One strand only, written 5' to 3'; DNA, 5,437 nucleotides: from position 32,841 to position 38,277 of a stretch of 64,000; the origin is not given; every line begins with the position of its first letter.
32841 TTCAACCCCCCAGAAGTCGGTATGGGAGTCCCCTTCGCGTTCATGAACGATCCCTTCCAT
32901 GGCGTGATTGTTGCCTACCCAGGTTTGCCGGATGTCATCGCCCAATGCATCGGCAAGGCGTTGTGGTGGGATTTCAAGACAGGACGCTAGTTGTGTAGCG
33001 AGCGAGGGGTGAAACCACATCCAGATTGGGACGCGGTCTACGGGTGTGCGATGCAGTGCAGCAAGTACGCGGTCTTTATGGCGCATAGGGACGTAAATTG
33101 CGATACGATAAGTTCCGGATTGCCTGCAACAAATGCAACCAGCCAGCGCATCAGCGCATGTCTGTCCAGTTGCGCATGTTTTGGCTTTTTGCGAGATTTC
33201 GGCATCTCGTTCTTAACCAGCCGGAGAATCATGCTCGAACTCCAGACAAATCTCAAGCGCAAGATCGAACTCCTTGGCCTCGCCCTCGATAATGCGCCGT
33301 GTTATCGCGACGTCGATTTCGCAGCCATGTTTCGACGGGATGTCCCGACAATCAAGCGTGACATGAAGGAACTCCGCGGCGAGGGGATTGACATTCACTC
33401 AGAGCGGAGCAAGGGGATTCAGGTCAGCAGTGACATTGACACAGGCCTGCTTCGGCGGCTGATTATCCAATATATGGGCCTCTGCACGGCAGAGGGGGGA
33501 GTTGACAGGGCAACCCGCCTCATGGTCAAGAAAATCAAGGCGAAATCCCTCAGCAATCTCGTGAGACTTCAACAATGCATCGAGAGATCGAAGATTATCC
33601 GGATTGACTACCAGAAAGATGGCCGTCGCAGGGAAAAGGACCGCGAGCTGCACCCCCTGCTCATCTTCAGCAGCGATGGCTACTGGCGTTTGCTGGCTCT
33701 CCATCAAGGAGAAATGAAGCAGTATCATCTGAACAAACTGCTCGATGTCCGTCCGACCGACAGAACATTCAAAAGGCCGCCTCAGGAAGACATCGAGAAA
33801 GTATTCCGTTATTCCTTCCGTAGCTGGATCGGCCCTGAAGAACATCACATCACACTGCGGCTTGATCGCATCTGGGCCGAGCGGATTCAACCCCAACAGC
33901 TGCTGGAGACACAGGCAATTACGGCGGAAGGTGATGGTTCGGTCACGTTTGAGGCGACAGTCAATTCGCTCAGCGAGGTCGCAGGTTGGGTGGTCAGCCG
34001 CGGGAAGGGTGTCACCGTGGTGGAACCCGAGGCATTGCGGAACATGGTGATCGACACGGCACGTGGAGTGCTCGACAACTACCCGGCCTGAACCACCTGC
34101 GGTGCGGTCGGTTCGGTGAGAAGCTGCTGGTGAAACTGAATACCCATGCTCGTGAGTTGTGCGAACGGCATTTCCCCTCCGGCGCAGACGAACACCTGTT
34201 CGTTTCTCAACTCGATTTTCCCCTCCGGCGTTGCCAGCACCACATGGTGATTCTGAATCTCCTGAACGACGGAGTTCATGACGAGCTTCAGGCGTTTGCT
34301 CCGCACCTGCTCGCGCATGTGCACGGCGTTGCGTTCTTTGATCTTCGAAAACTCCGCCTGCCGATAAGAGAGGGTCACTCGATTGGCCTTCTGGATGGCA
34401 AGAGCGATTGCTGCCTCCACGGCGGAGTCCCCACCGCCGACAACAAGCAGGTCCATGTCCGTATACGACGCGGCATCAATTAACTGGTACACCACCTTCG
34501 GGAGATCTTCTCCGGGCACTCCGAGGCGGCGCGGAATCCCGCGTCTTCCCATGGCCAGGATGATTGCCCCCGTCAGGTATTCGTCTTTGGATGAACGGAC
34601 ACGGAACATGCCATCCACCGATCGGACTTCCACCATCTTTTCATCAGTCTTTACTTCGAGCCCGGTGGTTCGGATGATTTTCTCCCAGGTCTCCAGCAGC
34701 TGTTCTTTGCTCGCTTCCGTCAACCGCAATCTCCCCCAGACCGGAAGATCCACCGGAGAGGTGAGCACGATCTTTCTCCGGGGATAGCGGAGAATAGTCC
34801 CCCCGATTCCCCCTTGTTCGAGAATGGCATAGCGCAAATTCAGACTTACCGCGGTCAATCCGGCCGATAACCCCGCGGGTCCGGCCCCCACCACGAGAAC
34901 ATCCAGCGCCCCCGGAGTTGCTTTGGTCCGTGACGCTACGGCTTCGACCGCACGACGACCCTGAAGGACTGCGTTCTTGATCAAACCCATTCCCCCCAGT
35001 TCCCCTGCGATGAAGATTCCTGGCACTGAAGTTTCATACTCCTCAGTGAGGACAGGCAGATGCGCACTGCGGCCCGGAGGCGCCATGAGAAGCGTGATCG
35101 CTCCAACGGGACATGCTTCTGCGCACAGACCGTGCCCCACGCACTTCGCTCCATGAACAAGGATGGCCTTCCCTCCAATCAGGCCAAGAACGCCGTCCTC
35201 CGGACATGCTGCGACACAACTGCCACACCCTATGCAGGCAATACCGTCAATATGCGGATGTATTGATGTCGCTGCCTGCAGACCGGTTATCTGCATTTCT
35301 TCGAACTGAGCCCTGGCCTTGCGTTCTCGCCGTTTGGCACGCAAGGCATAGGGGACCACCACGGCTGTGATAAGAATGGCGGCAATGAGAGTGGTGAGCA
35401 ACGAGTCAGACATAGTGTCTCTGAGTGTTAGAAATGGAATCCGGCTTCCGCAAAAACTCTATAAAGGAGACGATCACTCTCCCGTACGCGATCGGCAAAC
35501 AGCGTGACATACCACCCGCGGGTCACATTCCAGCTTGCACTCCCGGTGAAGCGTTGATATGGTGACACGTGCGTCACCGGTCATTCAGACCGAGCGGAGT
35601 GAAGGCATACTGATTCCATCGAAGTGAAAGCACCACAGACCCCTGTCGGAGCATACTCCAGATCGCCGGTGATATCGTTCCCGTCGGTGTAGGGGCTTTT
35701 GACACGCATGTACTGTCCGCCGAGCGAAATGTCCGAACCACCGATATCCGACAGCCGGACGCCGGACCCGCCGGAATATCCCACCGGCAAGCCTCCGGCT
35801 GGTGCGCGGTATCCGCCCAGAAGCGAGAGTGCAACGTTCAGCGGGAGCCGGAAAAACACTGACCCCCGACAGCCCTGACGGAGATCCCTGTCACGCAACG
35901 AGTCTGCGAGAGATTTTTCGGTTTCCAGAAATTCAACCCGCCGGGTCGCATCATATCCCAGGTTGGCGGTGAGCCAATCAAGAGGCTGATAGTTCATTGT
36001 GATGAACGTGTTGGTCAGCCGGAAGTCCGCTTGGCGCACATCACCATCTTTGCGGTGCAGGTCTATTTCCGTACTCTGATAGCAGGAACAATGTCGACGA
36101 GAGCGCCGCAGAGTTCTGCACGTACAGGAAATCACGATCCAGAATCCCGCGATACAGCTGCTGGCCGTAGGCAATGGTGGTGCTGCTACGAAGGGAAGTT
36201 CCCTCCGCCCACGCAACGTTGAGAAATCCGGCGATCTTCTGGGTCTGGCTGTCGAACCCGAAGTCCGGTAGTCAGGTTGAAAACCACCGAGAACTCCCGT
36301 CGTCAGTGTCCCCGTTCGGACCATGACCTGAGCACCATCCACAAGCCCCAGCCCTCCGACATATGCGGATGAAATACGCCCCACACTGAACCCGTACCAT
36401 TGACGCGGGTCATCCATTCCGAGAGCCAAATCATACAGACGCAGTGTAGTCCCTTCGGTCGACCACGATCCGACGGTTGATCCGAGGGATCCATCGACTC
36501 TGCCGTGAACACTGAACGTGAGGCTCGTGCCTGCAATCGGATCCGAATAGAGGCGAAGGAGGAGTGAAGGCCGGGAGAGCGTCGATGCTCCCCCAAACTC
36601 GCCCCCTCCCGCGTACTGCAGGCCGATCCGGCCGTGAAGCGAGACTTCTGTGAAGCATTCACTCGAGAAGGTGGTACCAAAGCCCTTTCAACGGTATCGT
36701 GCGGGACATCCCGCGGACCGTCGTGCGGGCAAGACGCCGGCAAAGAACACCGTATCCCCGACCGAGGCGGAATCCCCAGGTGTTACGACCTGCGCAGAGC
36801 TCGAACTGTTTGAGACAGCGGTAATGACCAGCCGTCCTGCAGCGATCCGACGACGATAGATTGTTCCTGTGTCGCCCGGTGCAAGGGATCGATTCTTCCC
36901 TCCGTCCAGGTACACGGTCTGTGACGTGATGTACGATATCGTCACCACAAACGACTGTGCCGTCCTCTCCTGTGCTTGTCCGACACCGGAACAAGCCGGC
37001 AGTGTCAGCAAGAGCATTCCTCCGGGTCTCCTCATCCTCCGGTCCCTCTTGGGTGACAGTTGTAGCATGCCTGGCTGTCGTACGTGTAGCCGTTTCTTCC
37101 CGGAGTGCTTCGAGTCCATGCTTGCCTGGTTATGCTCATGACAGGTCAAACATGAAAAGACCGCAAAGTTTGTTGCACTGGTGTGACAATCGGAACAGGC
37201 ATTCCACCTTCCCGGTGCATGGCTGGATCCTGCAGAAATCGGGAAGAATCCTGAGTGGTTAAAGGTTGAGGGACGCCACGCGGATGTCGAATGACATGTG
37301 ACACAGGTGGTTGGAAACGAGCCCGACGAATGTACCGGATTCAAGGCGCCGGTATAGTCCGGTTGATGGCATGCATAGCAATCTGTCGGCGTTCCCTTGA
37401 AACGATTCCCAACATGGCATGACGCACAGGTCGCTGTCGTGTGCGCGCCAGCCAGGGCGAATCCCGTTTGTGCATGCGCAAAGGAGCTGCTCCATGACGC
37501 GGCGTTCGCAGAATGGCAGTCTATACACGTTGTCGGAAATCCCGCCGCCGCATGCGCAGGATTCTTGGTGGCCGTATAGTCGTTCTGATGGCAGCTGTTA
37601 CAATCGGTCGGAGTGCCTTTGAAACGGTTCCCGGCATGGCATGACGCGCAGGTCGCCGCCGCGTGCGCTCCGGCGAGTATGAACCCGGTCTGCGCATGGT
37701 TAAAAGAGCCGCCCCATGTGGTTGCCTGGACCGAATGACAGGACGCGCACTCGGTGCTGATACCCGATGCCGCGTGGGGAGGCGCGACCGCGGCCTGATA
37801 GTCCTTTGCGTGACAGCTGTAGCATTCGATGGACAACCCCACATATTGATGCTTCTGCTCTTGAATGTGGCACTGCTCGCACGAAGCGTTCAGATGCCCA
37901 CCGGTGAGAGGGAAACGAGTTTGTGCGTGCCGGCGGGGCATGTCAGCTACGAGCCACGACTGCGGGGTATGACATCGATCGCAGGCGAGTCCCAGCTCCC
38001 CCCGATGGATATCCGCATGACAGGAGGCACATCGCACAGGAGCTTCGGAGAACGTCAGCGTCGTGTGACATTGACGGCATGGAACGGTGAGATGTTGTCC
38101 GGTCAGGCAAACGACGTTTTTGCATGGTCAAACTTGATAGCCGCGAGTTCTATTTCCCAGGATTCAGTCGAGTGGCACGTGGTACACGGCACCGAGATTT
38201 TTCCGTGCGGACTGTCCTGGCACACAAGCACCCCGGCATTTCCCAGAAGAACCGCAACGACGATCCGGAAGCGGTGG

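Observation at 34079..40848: Candidate porin-cytochrome electron conduit: 36 CXXCH sites in two adjacent cytochromes, flanked by a His-paired membrane protein, a dedicated beta-barrel OMP and an Fe-S flavoprotein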

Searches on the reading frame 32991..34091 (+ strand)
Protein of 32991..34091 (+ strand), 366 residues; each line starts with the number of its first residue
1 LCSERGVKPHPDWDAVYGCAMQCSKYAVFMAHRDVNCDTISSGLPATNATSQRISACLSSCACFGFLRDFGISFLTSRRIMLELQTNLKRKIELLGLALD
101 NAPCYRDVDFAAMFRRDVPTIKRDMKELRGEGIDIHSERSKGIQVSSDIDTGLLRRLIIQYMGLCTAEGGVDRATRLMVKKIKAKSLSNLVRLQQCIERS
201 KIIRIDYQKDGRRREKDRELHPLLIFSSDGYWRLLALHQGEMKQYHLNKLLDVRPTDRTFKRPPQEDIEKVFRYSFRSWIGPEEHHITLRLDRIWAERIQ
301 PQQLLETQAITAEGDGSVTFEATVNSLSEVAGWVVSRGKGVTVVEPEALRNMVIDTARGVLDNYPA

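Call 4: search_protein_families(library=pfam, proteins=[window:32991-34091:+], max_evalue=0.01)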
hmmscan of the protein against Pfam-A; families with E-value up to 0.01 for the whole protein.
window:32991-34091:+ (366 aa): 3 families
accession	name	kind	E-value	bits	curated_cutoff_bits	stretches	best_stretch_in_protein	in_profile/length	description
PF25583.1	WCX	-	5.3e-16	59.2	23.9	1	284-361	2-76/76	WCX domain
PF13280.12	WYL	-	1.1e-10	41.7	21.8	1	190-254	3-69/70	WYL domain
PF08279.18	HTH_11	-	0.001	19.4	25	1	120-144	31-55/55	HTH domain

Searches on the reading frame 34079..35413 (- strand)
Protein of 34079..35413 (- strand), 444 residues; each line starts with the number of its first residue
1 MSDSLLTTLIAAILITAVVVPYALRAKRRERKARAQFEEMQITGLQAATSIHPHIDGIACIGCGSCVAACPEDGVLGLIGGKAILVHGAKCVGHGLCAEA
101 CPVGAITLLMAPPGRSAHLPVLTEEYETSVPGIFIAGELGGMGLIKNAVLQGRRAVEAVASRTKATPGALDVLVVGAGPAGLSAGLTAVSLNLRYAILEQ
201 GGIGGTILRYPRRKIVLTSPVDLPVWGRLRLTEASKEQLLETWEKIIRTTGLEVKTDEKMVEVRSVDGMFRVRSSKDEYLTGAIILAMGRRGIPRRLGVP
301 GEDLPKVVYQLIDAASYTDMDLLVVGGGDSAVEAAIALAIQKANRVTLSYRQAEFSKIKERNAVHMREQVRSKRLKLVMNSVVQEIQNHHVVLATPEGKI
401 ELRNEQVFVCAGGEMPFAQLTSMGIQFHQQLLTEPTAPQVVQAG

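Call 4: search_protein_families(library=pfam, proteins=[window:34079-35413:-], max_evalue=0.01)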
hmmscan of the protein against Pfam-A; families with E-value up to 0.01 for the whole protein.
window:34079-35413:- (444 aa): 24 families
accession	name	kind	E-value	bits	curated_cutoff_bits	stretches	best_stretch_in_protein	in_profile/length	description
PF13738.12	Pyr_redox_3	-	4.1e-43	148.2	30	1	173-428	1-282/305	Pyridine nucleotide-disulphide oxidoreductase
PF07992.20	Pyr_redox_2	-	6.1e-26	91.9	26.1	1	171-427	2-251/291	Pyridine nucleotide-disulphide oxidoreductase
PF13237.11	Fer4_10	-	1.1e-10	41.7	25.5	1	53-102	2-53/53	4Fe-4S dicluster domain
PF14697.11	Fer4_21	-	1.3e-09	38.5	35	1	54-108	2-59/59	4Fe-4S dicluster domain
PF00037.32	Fer4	-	7.9e-09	35.4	21.1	2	59-73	7-21/24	4Fe-4S binding domain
PF03486.20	HI0933_like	-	1.2e-08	35.2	50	1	227-295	99-169/244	HI0933-like protein Rossmann domain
PF12797.12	Fer4_2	-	1.9e-08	34.2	24.5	1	52-72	2-22/22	4Fe-4S binding domain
PF12838.12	Fer4_7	-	3.2e-08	34.3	27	1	60-105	2-52/52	4Fe-4S dicluster domain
PF13187.11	Fer4_9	-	5.5e-08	33.1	27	2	59-106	1-52/52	4Fe-4S dicluster domain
PF12837.12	Fer4_6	-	1.6e-06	28.2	25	1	53-75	2-23/24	4Fe-4S binding domain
PF00070.33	Pyr_redox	-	2.7e-06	28.2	22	1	322-389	2-69/82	Pyridine nucleotide-disulphide oxidoreductase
PF01946.23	Thi4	-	1.1e-05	25.3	26.2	1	170-201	18-50/235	Thi4 family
PF13183.11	Fer4_8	-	1.3e-05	26.1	27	0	59-71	4-16/68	4Fe-4S dicluster domain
PF13484.11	Fer4_16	-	1.8e-05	25.8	30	0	59-71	52-64/66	4Fe-4S double cluster binding domain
PF00890.30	FAD_binding_2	-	2.6e-05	24.1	20.4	1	171-202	1-32/414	FAD binding domain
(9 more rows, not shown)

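Call 6: find_encoding_contigs(protein=window:34079-35413:-, flank=10000, max_places=6)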
Protein window:34079-35413:- (444 aa): no gene with exactly this product is on record in the collection.

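Call 25: search_protein_families(library=ncbifam, proteins=[window:34079-35413:-], max_evalue=1)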
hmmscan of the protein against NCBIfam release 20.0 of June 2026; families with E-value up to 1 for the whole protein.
window:34079-35413:- (444 aa): 174 families (the best 25 are shown)
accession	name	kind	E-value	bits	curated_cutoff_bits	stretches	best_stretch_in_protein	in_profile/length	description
TIGR04018.1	Bthiol_YpdA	hypoth_equivalog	8.7e-50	169.3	339.9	1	171-431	1-265/316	YpdA family putative bacillithiol disulfide reductase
TIGR01292.1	TRX_reduct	equivalog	4.3e-22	78.3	343.45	1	171-392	2-209/300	thioredoxin-disulfide reductase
TIGR03143.1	AhpF_homolog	hypoth_equivalog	9.8e-16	57.4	687.65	1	171-360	6-183/555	putative alkyl hydroperoxide reductase F subunit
TIGR03140.1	AhpF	equivalog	1.8e-14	53.2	502.9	1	128-348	169-380/515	alkyl hydroperoxide reductase subunit F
NF009410.0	PRK12771.1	subfamily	5e-13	48.5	516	3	59-110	513-564/566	NAD(P)-binding protein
TIGR01350.1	lipoamide_DH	equivalog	8.8e-11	41.2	408.8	2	254-429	112-285/461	dihydrolipoyl dehydrogenase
TIGR00275.1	TIGR00275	subfamily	1.7e-09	37.1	183.8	2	235-295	104-164/401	aminoacetone oxidase family FAD-binding enzyme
TIGR01944.1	rnfB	subfamily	6.5e-09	35.6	68.7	1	54-111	109-165/190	RnfABCDGE type electron transport complex subunit B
NF040864.1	HgcB_ferredoxin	equivalog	6.5e-09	35.5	99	1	59-108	15-63/93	mercury methylation ferredoxin HgcB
TIGR01424.1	gluta_reduc_2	equivalog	1.5e-08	33.7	606.05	2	256-419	110-266/446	glutathione-disulfide reductase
TIGR02053.1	MerA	equivalog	4.1e-08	32.6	454.45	2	284-425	133-280/465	mercury(II) reductase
NF006183.0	PRK08318.1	equivalog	6.8e-08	31.7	335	1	38-113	322-402/422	NAD-dependent dihydropyrimidine dehydrogenase subunit PreA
TIGR02179.1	PorD_KorD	subfamily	8.1e-08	32.3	60.05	1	50-108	17-74/78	2-oxoacid:acceptor oxidoreductase, delta subunit, pyruvate/2-ketoisovalerate family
NF005503.0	PRK07118.1-2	equivalog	8.6e-08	31.8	252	1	24-109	102-187/292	RnfABCDGE type electron transport complex subunit B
NF003475.0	PRK05113.1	equivalog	1.1e-07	31.9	203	1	53-109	108-163/190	electron transport complex subunit RsxB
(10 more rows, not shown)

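Call 34: search_solved_structures(query=window:34079-35413:-, max_evalue=0.001)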
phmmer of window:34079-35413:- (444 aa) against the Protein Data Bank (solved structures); distinct sequences matched with E-value up to 0.001: 69 (the best 60 are shown).
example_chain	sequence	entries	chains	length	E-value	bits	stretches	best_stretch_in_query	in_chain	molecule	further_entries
7a76_A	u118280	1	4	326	3.6e-28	102.2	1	172-430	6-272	THIOREDOXIN REDUCTASE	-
7a7b_A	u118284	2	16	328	2.4e-25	92.9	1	171-429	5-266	YpdA family putative bacillithiol disulfide reductase Bdr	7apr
5uwy_A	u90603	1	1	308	1.2e-17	67.6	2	278-393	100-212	Thioredoxin reductase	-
2q7v_A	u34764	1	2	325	1.3e-13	54.3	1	166-392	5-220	Thioredoxin reductase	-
7jyp_A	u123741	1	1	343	1.5e-13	54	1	168-392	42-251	Thioredoxin reductase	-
5mh4_A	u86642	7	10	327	7.7e-13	51.7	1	166-388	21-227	Thioredoxin reductase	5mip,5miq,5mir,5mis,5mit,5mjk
5ygq_A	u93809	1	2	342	1.4e-12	50.9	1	170-402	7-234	Ferredoxin--NADP reductase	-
7aaw_A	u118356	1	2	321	1.5e-12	50.7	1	272-387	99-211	Thioredoxin reductase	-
4gcm_A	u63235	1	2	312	3.1e-12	49.7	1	268-356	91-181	Thioredoxin reductase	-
2zbw_A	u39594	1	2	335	3.5e-12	49.6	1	170-376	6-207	Thioredoxin reductase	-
5uth_A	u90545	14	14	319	3.5e-12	49.6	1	169-387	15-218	Thioredoxin reductase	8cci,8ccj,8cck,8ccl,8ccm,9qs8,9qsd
9sw6_G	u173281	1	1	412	1.6e-11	47.4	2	55-109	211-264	Polyferredoxin protein MvhB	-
3f8p_A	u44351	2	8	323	2.6e-11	46.7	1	163-424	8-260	Thioredoxin reductase (TrxB-3)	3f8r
3f8d_A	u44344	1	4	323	3.3e-11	46.3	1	163-424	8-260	Thioredoxin reductase (TrxB-3)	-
9xub_A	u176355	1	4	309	6.6e-11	45.4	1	168-359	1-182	Thioredoxin reductase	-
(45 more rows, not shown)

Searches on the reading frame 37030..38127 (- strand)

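Call 4: search_protein_families(library=pfam, proteins=[window:37030-38127:-], max_evalue=0.01)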
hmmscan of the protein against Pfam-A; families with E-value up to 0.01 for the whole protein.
window:37030-38127:- (366 aa): 5 families
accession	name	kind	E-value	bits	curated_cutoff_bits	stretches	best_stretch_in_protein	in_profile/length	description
PF14522.11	Cytochrome_C7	-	1.2e-15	57.5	24.8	3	123-181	12-67/67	Cytochrome c7 and related cytochrome c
PF02085.21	Cytochrom_CIII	-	3.3e-14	53.5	22.9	2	154-211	27-88/101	Class III cytochrome C family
PF14537.11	Cytochrom_c3_2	-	1.6e-08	35.3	25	0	248-331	7-79/79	Cytochrome c3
PF22113.1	Mtrc-MtrF_II-IV_dom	-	4.9e-07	29.9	30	0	122-213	79-171/176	Outer membrane cytochrome MtrC/MtrF-like, domains II/IV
PF09699.15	Paired_CXXCH_1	-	1.3e-05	25.3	20.6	0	175-209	8-40/41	Doubled CXXCH motif (Paired_CXXCH_1)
